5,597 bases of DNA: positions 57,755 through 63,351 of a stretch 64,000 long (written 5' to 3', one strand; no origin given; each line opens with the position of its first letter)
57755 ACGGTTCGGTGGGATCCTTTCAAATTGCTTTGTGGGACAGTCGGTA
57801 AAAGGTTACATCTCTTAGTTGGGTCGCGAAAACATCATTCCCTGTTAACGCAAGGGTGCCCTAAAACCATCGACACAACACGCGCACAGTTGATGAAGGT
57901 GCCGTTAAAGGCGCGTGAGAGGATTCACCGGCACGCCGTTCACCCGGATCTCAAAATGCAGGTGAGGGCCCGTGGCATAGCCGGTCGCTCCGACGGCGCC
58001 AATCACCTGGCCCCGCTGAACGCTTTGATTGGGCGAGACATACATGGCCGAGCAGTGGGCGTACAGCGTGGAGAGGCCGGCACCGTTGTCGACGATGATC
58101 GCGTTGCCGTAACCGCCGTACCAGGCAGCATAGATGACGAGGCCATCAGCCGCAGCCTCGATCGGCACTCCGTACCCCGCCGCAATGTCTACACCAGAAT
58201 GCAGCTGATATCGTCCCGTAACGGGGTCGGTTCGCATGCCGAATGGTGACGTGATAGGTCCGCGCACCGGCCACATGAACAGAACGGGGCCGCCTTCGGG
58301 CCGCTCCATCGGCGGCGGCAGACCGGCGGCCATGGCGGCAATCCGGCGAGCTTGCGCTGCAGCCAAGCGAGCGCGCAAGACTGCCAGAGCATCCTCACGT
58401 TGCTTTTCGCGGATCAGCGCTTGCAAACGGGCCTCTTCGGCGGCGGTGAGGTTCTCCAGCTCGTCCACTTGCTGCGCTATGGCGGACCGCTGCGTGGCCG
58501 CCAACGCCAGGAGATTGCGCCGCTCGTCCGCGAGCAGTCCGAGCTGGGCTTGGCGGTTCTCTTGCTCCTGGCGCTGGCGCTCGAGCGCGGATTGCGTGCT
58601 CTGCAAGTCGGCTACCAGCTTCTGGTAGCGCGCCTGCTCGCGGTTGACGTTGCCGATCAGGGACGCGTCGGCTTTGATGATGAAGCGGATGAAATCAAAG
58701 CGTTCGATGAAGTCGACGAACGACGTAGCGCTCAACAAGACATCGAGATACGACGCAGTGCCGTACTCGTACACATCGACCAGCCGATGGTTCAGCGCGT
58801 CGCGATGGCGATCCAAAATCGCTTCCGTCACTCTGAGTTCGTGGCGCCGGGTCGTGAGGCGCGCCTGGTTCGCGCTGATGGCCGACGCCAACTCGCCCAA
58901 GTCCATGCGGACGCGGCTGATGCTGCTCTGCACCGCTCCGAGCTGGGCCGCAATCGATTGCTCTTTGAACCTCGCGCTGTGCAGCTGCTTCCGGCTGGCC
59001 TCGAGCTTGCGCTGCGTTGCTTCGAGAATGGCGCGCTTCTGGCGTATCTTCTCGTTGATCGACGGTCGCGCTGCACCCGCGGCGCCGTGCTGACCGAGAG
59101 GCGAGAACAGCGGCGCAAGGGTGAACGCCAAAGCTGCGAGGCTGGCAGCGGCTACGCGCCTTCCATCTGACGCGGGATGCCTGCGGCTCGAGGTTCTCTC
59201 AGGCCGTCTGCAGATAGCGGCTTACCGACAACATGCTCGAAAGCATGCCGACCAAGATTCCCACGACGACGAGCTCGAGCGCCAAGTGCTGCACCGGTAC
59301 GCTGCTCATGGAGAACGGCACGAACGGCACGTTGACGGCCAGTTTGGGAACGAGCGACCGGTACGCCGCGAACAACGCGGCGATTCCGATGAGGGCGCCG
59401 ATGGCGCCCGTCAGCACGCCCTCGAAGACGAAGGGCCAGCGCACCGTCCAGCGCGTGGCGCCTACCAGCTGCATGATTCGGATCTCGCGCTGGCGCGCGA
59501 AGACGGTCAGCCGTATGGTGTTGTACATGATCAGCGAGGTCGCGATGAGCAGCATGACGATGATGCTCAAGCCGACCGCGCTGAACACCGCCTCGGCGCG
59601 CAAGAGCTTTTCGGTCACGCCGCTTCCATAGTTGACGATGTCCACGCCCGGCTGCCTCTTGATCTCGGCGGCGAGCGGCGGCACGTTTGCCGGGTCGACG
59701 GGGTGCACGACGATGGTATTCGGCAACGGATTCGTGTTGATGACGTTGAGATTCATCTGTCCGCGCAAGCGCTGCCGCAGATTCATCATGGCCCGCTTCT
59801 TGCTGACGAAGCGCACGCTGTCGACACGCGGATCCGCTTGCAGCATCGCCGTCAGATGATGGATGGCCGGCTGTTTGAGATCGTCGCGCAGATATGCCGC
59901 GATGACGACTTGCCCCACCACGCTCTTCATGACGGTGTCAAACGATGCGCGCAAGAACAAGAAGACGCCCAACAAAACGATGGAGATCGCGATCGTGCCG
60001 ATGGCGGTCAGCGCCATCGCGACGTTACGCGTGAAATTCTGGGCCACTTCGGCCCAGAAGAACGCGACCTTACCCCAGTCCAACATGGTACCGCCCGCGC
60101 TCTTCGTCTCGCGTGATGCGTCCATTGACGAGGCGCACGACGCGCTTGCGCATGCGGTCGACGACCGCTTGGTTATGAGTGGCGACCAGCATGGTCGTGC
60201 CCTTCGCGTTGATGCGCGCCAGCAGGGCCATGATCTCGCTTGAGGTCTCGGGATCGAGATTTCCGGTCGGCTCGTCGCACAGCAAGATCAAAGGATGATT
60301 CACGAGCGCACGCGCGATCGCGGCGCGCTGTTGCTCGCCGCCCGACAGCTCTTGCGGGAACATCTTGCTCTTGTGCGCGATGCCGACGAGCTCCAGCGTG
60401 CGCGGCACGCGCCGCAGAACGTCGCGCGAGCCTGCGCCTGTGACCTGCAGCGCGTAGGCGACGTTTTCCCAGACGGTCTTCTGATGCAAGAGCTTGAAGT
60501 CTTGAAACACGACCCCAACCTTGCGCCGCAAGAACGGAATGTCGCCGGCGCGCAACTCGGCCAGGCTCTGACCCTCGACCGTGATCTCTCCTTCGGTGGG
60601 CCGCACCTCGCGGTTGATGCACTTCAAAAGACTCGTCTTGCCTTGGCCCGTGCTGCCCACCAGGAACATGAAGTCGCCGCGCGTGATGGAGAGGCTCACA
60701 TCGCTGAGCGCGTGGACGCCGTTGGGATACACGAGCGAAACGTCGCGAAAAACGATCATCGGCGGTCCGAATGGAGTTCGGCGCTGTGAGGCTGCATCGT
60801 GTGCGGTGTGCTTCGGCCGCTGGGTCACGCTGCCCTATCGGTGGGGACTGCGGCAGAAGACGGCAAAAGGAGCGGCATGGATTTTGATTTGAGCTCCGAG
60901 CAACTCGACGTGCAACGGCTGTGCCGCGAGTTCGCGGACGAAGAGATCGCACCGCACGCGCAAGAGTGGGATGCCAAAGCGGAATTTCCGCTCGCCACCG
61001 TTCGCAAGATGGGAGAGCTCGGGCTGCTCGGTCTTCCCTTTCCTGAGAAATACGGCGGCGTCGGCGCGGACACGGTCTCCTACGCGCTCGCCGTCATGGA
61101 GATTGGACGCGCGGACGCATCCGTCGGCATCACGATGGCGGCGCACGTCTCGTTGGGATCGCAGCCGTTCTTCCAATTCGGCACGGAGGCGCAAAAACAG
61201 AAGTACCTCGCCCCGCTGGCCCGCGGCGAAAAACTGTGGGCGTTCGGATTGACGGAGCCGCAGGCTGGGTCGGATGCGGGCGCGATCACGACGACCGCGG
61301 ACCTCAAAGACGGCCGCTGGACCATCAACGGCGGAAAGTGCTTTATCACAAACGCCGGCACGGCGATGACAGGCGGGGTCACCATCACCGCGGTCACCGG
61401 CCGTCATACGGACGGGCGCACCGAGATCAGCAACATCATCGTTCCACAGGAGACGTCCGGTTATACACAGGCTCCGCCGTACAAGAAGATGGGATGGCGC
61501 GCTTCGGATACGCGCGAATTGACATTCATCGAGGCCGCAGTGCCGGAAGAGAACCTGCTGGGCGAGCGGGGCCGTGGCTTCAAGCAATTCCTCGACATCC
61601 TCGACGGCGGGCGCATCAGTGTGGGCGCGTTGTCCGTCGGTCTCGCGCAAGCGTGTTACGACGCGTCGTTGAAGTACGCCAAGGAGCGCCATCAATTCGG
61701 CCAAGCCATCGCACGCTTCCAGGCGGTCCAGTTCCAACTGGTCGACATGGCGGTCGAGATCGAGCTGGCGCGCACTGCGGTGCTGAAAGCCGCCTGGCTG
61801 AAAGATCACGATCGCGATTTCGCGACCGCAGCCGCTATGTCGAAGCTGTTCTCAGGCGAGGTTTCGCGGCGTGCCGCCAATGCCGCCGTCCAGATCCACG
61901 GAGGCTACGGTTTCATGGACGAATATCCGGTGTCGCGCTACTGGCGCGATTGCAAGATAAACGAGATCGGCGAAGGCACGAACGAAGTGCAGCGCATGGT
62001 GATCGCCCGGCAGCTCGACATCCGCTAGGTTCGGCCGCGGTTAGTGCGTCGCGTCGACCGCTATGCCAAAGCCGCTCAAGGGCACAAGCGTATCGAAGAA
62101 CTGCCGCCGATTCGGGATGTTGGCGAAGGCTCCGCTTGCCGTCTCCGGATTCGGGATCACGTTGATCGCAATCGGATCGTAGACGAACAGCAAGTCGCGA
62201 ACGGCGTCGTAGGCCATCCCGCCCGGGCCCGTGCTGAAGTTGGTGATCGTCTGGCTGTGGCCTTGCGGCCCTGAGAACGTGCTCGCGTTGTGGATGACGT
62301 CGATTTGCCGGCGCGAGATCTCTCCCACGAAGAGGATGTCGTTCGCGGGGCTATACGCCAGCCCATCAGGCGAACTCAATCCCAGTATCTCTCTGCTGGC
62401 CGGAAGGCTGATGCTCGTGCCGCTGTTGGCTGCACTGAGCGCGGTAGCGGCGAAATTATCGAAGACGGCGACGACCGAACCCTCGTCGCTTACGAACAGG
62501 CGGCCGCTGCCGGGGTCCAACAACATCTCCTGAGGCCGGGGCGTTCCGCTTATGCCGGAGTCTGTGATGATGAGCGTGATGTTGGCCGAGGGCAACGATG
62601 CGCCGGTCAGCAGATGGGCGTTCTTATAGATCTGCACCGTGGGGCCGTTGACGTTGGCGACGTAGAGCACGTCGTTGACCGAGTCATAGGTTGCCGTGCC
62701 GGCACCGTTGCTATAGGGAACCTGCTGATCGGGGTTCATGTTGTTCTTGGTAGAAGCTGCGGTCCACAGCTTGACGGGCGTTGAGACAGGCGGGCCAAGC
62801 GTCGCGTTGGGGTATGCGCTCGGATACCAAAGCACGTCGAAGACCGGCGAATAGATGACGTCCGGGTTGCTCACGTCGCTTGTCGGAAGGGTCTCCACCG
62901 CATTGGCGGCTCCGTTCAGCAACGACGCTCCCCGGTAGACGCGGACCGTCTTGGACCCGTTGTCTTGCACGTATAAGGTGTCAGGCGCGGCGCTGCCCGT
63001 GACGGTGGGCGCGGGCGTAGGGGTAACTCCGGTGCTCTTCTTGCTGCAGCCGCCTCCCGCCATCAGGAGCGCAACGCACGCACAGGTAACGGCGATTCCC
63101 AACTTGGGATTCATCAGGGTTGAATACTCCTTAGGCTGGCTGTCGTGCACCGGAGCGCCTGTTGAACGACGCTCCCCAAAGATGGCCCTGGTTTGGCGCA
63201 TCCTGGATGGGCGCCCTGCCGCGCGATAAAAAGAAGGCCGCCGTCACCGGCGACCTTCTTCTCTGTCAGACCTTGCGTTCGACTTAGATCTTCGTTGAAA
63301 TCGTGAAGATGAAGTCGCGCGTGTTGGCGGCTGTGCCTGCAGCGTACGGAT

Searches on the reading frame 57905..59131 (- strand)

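Call 14: search_protein_families(library=pfam, proteins=[window:57905-59131:-], max_evalue=0.00001)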
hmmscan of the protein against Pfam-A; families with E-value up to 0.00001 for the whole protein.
window:57905-59131:- (408 aa): 2 families
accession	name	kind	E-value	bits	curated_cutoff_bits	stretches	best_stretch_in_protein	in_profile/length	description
PF01551.29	Peptidase_M23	-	4.5e-35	120.2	28.7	1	310-404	2-96/96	Peptidase family M23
PF24568.1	CC_PcsB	-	2.5e-12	46.9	27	1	103-167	6-70/75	Peptidoglycan hydrolase PcsB, coiled-coil domain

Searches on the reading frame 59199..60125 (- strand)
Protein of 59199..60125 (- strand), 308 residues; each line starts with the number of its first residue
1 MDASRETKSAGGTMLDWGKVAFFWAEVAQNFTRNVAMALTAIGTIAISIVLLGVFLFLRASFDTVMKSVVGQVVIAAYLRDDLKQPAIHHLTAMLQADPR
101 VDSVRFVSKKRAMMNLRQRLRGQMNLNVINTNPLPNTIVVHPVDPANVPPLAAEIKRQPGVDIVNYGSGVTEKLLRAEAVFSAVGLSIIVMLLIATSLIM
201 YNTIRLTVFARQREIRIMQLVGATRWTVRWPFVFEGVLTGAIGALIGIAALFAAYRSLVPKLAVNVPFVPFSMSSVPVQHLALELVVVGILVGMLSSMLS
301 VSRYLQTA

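Call 67: search_protein_families(library=pfam, proteins=[window:59199-60125:-], max_evalue=0.0001)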
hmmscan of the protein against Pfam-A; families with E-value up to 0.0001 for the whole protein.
window:59199-60125:- (308 aa): 2 families
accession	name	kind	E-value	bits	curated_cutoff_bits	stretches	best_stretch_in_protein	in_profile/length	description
PF18075.7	FtsX_ECD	-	1.2e-16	61.5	23.5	1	73-164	1-96/96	FtsX extracellular domain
PF02687.27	FtsX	-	2.2e-15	57.2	25.5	1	187-306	2-117/120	FtsX-like permease C-terminal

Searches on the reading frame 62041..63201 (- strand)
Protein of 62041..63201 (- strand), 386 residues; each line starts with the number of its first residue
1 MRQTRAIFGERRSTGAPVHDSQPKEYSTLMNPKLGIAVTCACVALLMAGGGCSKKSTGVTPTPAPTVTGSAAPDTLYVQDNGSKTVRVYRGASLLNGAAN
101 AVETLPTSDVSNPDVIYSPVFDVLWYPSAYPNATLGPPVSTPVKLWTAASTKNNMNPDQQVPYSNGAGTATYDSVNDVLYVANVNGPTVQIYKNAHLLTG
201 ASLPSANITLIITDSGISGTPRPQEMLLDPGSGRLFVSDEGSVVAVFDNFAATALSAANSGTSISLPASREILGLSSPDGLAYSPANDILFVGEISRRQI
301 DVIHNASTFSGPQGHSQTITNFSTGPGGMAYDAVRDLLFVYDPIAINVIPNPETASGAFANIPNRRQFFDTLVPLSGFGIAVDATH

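Call 14: search_protein_families(library=pfam, proteins=[window:62041-63201:-], max_evalue=0.00001)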
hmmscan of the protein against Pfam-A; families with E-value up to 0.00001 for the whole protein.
window:62041-63201:- (386 aa): 0 families

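Call 51: find_encoding_contigs(protein=window:62041-63201:-, flank=10000, max_places=2)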
Protein window:62041-63201:- (386 aa): 4 contigs read that carry it; 2 places shown.
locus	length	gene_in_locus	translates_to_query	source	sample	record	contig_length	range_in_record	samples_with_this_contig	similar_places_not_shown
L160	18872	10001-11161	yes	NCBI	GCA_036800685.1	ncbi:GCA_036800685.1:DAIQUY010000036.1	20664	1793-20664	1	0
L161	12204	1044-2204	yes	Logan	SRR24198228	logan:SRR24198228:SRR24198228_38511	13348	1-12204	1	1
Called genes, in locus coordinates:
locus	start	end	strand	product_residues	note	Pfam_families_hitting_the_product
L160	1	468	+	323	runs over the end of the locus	PF01370:Epimerase, PF04321:RmlD_sub_bind, PF05368:NmrA (weak), PF16363:GDP_Man_Dehyd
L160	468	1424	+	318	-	PF01073:3Beta_HSD, PF01370:Epimerase, PF02719:Polysacc_synt_2, PF04321:RmlD_sub_bind, PF13460:NAD_binding_10 (weak), PF16363:GDP_Man_Dehyd, PF07993:NAD_binding_4 (weak)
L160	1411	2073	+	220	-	PF04191:PEMT (weak)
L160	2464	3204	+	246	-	PF02737:3HCDH_N, PF00725:3HCDH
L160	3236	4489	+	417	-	PF02771:Acyl-CoA_dh_N, PF02770:Acyl-CoA_dh_M, PF00441:Acyl-CoA_dh_1, PF22924:ACOX_C_alpha1 (faint), PF08028:Acyl-CoA_dh_2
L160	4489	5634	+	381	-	PF01071:GARS_A (faint), PF08442:ATP-grasp_2, PF13549:ATP-grasp_5, PF24948:Citrate_synth_N, PF00549:Ligase_CoA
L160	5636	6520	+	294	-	PF02629:CoA_binding, PF13380:CoA_binding_2 (faint), PF13607:Succ_CoA_lig, PF00549:Ligase_CoA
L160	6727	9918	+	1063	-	PF13620:CarboxypepD_reg, PF13715:CarbopepD_reg_2 (weak), PF00593:TonB_dep_Rec_b-barrel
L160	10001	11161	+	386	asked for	-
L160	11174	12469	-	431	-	-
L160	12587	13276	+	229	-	PF02463:SMC_N (faint), PF00005:ABC_tran, PF13304:AAA_21 (faint)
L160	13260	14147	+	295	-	PF18075:FtsX_ECD, PF02687:FtsX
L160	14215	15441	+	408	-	PF24568:CC_PcsB, PF01551:Peptidase_M23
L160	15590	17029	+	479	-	PF22694:CtpB_N-like (faint), PF00595:PDZ, PF13180:PDZ_2, PF17820:PDZ_6, PF03572:Peptidase_S41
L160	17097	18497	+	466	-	PF22694:CtpB_N-like (faint), PF00595:PDZ, PF13180:PDZ_2, PF17820:PDZ_6, PF03572:Peptidase_S41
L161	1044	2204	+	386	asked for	-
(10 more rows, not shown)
